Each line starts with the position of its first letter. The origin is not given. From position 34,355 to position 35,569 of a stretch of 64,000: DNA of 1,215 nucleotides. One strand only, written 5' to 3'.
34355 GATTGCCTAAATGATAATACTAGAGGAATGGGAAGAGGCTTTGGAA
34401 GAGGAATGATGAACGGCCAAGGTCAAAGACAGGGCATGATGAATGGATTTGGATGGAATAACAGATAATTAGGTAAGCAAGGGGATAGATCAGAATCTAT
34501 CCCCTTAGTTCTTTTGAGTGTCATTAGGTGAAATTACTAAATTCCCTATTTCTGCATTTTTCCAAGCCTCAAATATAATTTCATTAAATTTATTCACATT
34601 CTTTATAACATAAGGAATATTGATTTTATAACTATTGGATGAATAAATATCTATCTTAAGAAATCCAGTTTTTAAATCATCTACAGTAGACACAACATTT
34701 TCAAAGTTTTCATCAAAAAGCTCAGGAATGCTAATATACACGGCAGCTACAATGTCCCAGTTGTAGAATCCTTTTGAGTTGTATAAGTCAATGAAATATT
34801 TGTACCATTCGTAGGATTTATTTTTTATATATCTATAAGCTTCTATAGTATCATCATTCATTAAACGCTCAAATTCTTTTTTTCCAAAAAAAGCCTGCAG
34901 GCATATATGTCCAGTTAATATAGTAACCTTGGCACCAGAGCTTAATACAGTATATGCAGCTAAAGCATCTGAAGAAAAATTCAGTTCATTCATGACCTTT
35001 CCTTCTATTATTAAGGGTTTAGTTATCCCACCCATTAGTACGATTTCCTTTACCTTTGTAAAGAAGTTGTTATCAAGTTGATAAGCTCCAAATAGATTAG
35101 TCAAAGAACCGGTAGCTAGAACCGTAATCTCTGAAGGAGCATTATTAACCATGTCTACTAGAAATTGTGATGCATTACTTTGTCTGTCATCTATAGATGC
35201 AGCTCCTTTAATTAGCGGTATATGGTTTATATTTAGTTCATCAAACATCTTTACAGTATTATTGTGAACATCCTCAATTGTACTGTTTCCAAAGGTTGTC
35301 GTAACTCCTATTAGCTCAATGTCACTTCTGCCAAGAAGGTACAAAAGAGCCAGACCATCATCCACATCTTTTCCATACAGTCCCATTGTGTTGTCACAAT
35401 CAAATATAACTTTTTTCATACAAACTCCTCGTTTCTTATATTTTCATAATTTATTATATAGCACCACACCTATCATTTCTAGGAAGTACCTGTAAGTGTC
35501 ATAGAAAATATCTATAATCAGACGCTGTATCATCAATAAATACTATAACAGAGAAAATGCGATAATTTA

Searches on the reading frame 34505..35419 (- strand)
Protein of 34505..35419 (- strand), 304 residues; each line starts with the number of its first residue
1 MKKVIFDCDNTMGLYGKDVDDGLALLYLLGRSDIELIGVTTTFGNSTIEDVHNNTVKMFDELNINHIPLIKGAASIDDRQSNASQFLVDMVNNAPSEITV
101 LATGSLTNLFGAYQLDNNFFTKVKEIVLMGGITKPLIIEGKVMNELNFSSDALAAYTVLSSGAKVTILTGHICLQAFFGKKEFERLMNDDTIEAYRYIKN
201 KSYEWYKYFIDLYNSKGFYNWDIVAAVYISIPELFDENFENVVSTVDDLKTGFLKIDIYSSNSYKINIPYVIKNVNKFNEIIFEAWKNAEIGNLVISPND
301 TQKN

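Call 5: search_protein_families(library=pfam, proteins=[window:34505-35419:-], max_evalue=0.01)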
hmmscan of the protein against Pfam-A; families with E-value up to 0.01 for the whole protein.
window:34505-35419:- (304 aa): 1 family
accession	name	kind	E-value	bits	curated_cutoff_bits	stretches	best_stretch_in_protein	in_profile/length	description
PF01156.24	IU_nuc_hydro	-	9.2e-39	134.3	34.2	1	4-273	1-288/297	Inosine-uridine preferring nucleoside hydrolase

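Call 80: search_solved_structures(query=window:34505-35419:-, max_evalue=0.00001)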
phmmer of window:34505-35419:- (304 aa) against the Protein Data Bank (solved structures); distinct sequences matched with E-value up to 0.00001: 18.
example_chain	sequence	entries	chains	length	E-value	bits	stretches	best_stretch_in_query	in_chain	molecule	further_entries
4kpo_A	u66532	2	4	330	7.2e-18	68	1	79-236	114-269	Nucleoside N-ribohydrolase 3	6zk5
4kpn_A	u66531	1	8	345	8e-16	61.2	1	25-232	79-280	Nucleoside N-ribohydrolase 1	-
6zk1_A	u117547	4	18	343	8.7e-16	61.1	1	75-235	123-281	Pyrimidine-specific ribonucleoside hydrolase rihA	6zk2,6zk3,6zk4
5tsq_A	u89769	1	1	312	3.9e-15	59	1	82-206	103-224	IUnH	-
1mas_A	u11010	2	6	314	5.4e-15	58.5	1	77-214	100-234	INOSINE-URIDINE NUCLEOSIDE N-RIBOHYDROLASE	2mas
6ba1_A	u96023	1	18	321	6e-15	58.4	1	81-198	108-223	Inosine-uridine preferring nucleoside hydrolase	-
8ctm_A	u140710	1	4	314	1e-13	54.3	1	76-175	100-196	Inosine-uridine preferring nucleoside hydrolase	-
6ba0_A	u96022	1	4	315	4.9e-13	52.1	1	77-171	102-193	Cytidine/uridine-specific hydrolase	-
1ezr_A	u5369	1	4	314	6.7e-13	51.6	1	76-168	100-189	NUCLEOSIDE HYDROLASE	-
3t8j_A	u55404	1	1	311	4.9e-12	48.8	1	79-266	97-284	Purine nucleosidase, (IunH-1)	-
1q8f_A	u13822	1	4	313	2.4e-08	36.7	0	80-168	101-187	Pyrimidine nucleoside hydrolase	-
3mkm_A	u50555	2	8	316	2.5e-08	36.6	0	80-168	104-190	Putative uncharacterized protein YeiK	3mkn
3b9x_A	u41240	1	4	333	3.1e-08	36.4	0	80-168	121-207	Pyrimidine-specific ribonucleoside hydrolase rihB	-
4wr2_A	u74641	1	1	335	6.1e-07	32.1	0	75-186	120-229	Pyrimidine-specific ribonucleoside hydrolase RihA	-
3t8i_A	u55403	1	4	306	4.7e-06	29.2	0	15-285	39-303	Purine nucleosidase, (IunH-2)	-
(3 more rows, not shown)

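Call 84: search_protein_families(library=ncbifam, proteins=[window:34505-35419:-], max_evalue=1e-10)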
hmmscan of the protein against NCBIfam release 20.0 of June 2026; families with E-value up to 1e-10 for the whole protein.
window:34505-35419:- (304 aa): 4 families
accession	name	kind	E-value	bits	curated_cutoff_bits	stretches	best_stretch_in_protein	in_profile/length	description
NF008036.0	PRK10768.1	equivalog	1.3e-19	70.4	382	1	80-287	100-301/304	ribonucleoside hydrolase RihC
NF052221.1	UridNuclsHydUriH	equivalog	1.4e-18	67.1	450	0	78-181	98-200/310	uridine-preferring nucleoside hydrolase UriH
NF007761.0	PRK10443.1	equivalog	2.2e-17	63.1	433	0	78-276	99-295/311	pyrimidine-specific ribonucleoside hydrolase RihA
NF007417.0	PRK09955.1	equivalog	8.8e-13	47.8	459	0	79-171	100-190/313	ribosylpyrimidine nucleosidase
